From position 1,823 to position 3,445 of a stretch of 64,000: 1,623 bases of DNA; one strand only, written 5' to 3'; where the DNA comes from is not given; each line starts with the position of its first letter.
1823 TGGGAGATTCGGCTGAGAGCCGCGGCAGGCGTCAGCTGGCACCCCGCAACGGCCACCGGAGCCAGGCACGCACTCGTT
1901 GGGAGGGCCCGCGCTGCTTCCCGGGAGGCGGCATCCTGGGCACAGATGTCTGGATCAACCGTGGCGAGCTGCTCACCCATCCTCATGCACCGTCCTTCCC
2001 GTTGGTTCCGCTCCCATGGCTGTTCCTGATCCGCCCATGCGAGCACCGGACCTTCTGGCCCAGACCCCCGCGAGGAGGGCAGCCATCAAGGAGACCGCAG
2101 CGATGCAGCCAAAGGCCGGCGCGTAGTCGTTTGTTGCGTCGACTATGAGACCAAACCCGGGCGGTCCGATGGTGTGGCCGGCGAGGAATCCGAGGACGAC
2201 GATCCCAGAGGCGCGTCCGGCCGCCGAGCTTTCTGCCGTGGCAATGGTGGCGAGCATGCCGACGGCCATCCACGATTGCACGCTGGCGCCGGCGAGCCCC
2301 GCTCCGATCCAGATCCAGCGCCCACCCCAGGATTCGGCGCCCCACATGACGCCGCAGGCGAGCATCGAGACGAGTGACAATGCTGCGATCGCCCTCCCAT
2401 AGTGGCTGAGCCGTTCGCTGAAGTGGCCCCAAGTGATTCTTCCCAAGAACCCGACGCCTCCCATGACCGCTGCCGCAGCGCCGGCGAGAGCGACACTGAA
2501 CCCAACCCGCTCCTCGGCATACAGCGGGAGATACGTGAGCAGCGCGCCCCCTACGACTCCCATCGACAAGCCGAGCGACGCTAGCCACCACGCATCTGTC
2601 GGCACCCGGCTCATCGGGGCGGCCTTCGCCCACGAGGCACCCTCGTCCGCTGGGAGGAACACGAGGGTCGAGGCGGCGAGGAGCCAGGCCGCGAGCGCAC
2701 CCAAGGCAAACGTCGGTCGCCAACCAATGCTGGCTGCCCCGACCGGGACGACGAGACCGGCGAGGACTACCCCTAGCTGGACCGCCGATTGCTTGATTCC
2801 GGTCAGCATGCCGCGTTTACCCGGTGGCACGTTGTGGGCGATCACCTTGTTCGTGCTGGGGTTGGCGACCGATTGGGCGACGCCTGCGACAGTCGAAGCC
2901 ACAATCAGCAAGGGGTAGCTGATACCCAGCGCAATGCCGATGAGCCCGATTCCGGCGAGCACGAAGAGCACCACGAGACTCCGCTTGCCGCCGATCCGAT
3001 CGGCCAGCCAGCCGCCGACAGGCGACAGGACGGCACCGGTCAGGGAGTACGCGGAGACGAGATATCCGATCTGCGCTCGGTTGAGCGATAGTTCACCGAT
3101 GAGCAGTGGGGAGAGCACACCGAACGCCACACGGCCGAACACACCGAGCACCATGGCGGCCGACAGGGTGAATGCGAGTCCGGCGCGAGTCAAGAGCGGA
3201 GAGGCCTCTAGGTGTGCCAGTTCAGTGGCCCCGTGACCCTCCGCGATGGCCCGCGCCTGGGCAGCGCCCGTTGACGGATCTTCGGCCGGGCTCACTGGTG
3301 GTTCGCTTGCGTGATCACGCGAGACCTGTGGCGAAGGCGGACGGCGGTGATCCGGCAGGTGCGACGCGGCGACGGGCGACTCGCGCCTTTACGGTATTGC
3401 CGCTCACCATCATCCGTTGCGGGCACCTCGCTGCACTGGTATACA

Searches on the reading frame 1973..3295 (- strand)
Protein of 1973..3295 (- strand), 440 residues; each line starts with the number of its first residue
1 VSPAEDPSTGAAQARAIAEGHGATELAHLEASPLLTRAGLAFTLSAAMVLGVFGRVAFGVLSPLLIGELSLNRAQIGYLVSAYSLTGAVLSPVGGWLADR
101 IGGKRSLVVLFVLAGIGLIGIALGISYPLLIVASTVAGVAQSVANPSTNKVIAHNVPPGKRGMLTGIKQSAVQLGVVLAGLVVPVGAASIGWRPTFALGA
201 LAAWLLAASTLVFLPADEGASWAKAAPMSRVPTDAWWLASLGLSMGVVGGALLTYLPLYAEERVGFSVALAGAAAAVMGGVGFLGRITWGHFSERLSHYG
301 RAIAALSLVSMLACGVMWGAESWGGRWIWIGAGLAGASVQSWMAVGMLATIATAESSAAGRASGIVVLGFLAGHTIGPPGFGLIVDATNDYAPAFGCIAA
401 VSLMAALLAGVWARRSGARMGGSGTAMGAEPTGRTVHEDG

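Call 4: search_protein_families(library=pfam, proteins=[window:1973-3295:-], max_evalue=0.01)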
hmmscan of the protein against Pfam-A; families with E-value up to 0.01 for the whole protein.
window:1973-3295:- (440 aa): 2 families
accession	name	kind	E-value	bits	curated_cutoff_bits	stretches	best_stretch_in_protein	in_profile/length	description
PF07690.21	MFS_1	-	1.9e-43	149.2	33.4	1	46-352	3-320/347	Major Facilitator Superfamily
PF00083.30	Sugar_tr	-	3e-08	33.4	22.3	1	73-215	45-192/452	Sugar (and other) transporter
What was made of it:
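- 1973..3295 (-): MFS transporter, divergent from the cupin operon. PF07690 at 1.9e-43 (call 4).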

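Call 5: search_protein_families(library=ncbifam, proteins=[window:1973-3295:-], max_evalue=0.01)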
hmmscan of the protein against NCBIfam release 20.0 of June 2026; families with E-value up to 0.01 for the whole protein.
window:1973-3295:- (440 aa): 35 families (the best 25 are shown)
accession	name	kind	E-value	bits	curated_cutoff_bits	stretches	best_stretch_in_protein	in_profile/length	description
TIGR00893.1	2A0114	subfamily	9e-21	74.3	395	1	55-408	10-394/399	D-galactonate transporter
TIGR00881.1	2A0104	subfamily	2.6e-19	69.5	407.75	2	52-207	8-164/379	phosphoglycerate transporter protein PgtP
TIGR00895.1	2A0115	subfamily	2.1e-16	59.8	418.55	1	53-218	31-194/398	aromatic acid/H+ symport family MFS transporter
TIGR00880.1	2_A_01_02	superfamily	6.5e-13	49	131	1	77-215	1-139/141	multidrug resistance protein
NF038077.1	MFS_export_MxcK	equivalog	1.6e-12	47.2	525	1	60-218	32-190/405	myxochelin export MFS transporter MxcK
TIGR00886.1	2A0108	subfamily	3.1e-11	43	311.7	1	64-174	251-366/368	NarK family nitrate/nitrite MFS transporter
NF049980.1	SfMCT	equivalog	1.2e-10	40.6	320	1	55-400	18-377/378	L-lactate MFS transporter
TIGR00894.1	2A0114euk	subfamily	1.2e-10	40.5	626.45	1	72-206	74-211/465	Na(+)-dependent inorganic phosphate cotransporter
TIGR00711.1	efflux_EmrB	subfamily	2.8e-10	39.6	230.2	1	40-182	3-141/485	DHA2 family efflux MFS transporter permease subunit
NF008661.1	PRK11663.1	subfamily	1.8e-09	37.1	564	1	37-204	28-195/439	MFS transporter family glucose-6-phosphate receptor UhpC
TIGR00879.1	SP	subfamily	2.8e-09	36.1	237.8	1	71-215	96-245/510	sugar porter family MFS transporter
NF008586.0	PRK11551.1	equivalog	7.9e-09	35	410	1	53-416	29-399/406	3-(3-hydroxy-phenyl)propionate transporter MhpT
NF053517.1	HbztTptrPcaK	equivalog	1.4e-08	34.2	770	1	54-217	34-197/437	4-hydroxybenzoate transporter PcaK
NF007107.1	PRK09556.1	equivalog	2.2e-08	33.5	497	1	55-188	46-184/469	hexose-6-phosphate:phosphate antiporter UhpT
TIGR00899.1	2A0120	subfamily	2.5e-07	30.1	522.3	1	47-216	6-178/375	sugar efflux transporter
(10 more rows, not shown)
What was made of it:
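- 1973..3295 (-): Weak NCBIfam matches to aromatic-acid/H+ symporters (call 5).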
